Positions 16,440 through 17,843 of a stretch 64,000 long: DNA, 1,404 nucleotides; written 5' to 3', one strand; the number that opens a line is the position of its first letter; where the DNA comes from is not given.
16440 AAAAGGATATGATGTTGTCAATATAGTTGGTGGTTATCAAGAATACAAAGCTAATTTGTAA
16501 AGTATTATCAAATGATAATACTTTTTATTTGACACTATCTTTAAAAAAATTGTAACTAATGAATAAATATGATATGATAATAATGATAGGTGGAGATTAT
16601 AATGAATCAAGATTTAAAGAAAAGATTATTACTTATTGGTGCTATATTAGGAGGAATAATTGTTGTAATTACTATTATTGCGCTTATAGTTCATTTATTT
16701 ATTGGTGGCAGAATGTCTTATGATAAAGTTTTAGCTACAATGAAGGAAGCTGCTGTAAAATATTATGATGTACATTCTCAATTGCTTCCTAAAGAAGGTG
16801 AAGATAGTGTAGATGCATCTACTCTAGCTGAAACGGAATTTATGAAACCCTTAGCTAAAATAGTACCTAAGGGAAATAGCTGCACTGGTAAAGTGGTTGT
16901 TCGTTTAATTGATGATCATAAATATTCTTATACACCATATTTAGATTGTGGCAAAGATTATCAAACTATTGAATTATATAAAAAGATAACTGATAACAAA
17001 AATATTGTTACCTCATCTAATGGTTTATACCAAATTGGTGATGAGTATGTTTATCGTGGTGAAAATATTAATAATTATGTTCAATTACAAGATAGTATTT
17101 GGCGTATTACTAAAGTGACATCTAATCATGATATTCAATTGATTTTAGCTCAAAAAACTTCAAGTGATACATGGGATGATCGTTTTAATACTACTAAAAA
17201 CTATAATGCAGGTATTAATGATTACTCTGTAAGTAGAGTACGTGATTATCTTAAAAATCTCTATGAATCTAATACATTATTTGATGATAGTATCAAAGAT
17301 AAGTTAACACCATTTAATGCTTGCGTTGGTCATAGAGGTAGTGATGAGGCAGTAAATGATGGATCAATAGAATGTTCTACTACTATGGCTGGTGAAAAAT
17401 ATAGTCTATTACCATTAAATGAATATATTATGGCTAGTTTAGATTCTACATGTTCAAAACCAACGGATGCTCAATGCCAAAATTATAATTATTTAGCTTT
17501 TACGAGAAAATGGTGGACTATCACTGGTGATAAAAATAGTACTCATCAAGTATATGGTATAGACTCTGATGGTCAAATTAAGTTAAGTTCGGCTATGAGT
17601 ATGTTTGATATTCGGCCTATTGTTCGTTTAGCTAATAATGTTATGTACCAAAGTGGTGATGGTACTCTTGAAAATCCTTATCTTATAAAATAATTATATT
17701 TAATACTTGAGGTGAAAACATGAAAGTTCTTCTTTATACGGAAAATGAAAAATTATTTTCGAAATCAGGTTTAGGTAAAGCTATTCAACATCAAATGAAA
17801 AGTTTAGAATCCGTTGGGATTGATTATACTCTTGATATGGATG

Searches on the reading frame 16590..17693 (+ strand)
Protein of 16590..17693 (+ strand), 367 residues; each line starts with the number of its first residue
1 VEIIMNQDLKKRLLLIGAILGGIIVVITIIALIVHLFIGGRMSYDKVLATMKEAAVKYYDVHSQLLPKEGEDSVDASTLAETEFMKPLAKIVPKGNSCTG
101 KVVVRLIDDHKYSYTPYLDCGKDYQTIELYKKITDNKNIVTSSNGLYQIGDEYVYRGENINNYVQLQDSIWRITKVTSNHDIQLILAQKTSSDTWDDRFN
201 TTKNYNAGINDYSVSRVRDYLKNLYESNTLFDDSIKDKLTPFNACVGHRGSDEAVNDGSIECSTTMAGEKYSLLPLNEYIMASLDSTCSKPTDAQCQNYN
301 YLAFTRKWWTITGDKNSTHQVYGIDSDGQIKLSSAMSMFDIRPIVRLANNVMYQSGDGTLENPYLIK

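Call 9: search_protein_families(library=pfam, proteins=[window:16590-17693:+], max_evalue=0.01)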
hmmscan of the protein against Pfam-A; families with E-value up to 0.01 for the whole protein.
window:16590-17693:+ (367 aa): 1 family
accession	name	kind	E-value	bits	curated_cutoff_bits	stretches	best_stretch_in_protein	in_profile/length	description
PF19789.6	DUF6273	-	0.001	19.4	23.5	1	184-347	5-170/172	Domain of unknown function (DUF6273)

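Call 53: search_solved_structures(query=window:16590-17693:+, max_evalue=1)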
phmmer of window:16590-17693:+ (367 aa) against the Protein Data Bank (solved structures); distinct sequences matched with E-value up to 1: 5.
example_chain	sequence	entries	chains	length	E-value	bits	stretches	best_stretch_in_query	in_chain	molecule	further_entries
7eyd_A2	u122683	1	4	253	0.047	16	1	130-193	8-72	Phycobilisome rod-core linker polypeptide CpcG4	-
2qjf_A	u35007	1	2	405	0.26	13.6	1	215-333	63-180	Bifunctional 3'-phosphoadenosine 5'-phosphosulfate synthetase 1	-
1x6v_B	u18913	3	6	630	0.48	12.7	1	215-333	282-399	Bifunctional 3'-phosphoadenosine 5'-phosphosulfate synthetase 1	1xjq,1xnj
28ye_W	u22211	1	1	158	0.78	12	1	102-133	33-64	Large ribosomal subunit protein uL13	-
5g51_A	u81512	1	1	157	0.96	11.7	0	203-244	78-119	DWV-VP3-P-DOMAIN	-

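Call 54: search_protein_families(library=ncbifam, proteins=[window:16590-17693:+], max_evalue=0.01)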
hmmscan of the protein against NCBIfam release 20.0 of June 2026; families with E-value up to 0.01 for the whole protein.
window:16590-17693:+ (367 aa): 0 families

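Call 72: search_protein_families(library=phrogs, proteins=[window:16590-17693:+], max_evalue=0.001)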
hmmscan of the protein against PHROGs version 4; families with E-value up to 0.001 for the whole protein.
window:16590-17693:+ (367 aa): 0 families
